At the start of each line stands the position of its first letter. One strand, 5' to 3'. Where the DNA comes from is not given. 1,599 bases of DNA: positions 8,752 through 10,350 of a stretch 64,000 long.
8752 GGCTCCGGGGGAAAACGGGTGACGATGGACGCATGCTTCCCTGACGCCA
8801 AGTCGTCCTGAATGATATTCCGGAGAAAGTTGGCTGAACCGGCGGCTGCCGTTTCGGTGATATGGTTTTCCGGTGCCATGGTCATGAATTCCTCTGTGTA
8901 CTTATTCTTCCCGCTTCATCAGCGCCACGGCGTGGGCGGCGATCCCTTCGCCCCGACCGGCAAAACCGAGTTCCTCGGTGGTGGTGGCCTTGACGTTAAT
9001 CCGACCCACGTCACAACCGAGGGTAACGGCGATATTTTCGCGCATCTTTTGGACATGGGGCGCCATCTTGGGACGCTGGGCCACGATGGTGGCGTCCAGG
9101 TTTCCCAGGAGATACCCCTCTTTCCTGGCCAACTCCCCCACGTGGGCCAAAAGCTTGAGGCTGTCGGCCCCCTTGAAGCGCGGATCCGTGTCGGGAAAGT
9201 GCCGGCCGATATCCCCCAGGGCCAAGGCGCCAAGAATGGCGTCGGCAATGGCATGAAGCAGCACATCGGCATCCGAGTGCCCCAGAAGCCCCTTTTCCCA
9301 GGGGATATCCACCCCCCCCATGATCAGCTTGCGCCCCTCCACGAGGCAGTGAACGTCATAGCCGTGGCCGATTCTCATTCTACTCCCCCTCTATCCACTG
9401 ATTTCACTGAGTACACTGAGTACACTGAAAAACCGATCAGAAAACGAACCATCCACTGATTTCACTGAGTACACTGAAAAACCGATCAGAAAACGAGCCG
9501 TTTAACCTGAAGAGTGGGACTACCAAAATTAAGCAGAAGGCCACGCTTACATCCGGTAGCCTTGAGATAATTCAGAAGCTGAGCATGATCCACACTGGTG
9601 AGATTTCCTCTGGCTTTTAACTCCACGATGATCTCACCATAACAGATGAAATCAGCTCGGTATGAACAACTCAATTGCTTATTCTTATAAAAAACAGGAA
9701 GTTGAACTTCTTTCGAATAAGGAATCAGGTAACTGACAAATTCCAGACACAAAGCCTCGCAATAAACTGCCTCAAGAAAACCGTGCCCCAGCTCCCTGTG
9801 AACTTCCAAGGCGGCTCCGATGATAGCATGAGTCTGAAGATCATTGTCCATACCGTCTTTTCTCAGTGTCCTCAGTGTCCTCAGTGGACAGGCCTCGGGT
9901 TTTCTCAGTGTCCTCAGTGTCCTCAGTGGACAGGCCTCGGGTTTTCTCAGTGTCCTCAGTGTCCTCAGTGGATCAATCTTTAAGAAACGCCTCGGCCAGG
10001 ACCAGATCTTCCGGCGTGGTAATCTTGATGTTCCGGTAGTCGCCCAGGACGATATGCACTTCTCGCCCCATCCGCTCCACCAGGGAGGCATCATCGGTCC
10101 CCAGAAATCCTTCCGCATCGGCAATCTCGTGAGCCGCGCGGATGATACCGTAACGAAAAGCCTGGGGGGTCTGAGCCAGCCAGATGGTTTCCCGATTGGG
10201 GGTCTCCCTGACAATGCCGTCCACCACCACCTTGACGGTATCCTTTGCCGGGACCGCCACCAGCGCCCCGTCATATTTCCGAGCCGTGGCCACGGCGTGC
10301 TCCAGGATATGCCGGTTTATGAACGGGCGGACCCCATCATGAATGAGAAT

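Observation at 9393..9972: GxxExxY cassette with inverted, tandemly amplified flanks wedged exactly between ispD and ispF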

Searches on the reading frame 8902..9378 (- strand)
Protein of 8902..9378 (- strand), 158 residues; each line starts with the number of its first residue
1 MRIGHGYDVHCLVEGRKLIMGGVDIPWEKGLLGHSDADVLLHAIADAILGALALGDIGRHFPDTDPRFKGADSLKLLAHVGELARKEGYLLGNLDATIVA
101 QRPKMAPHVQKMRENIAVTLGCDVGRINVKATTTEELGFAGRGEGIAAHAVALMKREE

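Call 5: search_protein_families(library=pfam, proteins=[window:8902-9378:-])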
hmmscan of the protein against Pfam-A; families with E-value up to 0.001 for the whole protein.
window:8902-9378:- (158 aa): 1 family
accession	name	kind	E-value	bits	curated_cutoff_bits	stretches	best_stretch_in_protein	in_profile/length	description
PF02542.21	YgbB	-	2.5e-70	236.2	26.7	1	1-154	1-154/155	YgbB family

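Call 6: search_protein_families(library=ncbifam, proteins=[window:8902-9378:-])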
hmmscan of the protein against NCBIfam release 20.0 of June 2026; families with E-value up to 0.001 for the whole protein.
window:8902-9378:- (158 aa): 2 families
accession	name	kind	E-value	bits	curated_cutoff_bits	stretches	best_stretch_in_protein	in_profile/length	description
TIGR00151.1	ispF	equivalog_domain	9.6e-67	223.9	116.45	1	2-155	1-154/155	2-C-methyl-D-erythritol 2,4-cyclodiphosphate synthase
NF006899.0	PRK09382.1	equivalog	1.2e-66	225.4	417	1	2-156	227-381/387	bifunctional 2-C-methyl-D-erythritol 4-phosphate cytidylyltransferase/2-C-methyl-D-erythritol 2,4-cyclodiphosphate synthase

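Call 28: find_related_loci(query=window:8905-9378:-, collection=metagenome_contigs, flank=2500)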
Query window:8905-9378:- (158 aa) in metagenome_contigs; peptide patterns used: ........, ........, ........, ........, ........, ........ (x = any residue, [..] = any of these).
600 stretches matched a pattern (row limit reached: there are more); 591 encode a relative of the query (tblastn E <= 1e-3); the best 80 are kept; 80 distinct loci.
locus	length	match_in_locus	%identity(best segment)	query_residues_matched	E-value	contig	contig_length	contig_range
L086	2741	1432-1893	80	1-154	3e-80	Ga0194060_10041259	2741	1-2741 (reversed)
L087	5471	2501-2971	78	1-157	3e-79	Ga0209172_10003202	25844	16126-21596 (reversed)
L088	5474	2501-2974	77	1-158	5e-78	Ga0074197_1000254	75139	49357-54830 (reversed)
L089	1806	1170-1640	76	1-157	3e-81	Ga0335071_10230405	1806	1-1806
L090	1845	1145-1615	77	1-157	5e-81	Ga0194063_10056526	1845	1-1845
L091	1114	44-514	78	1-157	9e-84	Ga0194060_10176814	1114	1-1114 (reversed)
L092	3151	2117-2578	79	1-154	1e-77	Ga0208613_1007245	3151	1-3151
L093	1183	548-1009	77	1-154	1e-82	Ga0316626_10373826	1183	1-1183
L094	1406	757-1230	68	1-158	4e-77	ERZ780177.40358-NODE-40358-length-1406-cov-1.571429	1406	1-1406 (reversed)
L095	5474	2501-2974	66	1-158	6e-71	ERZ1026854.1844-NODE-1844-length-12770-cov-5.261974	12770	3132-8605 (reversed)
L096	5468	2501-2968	67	1-156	6e-71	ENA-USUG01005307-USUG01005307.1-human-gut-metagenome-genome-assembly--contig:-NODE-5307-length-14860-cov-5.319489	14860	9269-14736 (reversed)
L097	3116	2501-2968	67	1-156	2e-70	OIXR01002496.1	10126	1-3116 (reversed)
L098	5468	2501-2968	67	1-156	3e-70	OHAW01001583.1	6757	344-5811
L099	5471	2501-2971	70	1-157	5e-70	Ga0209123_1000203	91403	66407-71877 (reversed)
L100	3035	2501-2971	68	1-157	2e-69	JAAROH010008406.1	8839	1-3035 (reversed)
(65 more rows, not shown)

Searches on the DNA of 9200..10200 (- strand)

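Call 29: search_rna_families(source=window, start=9200, end=10200, threshold=evalue, max_evalue=10)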
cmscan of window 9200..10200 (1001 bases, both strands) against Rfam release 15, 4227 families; matches with E-value up to 10: 6.
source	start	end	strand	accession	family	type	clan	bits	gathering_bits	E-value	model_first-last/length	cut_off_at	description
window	9580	9657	-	RF04297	mir-35_2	Gene; miRNA;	CL00088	19.3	41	0.35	1-62/62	no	mir-35_2 microRNA precursor family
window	9725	9801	+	RF03416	mir-7383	Gene; miRNA;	-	17.6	88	1.5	1-59/59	no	mir-7383 microRNA precursor family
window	9867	9932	-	RF00283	SCARNA18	Gene; snRNA; snoRNA; scaRNA;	-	17.3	40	0.82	1-83/83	no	small Cajal body-specific RNA 18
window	9690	9758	+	RF00372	sroH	Gene; sRNA;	-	13.7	80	1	1-161/161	no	sroH RNA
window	9471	9551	+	RF02202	UCA1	Gene; lncRNA;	-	12.2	80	4.2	1-75/75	no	Urothelial cancer associated 1 conserved region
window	10059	10122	-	RF01276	sR53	Gene; snRNA; snoRNA; CD-box;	-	11.4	49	8.2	1-60/60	no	Small nucleolar RNA sR53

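Call 68: search_rna_families(sources=[L007, L008, L016, L022, L030, L166, L211, L183, L236, L063], threshold=gathering)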
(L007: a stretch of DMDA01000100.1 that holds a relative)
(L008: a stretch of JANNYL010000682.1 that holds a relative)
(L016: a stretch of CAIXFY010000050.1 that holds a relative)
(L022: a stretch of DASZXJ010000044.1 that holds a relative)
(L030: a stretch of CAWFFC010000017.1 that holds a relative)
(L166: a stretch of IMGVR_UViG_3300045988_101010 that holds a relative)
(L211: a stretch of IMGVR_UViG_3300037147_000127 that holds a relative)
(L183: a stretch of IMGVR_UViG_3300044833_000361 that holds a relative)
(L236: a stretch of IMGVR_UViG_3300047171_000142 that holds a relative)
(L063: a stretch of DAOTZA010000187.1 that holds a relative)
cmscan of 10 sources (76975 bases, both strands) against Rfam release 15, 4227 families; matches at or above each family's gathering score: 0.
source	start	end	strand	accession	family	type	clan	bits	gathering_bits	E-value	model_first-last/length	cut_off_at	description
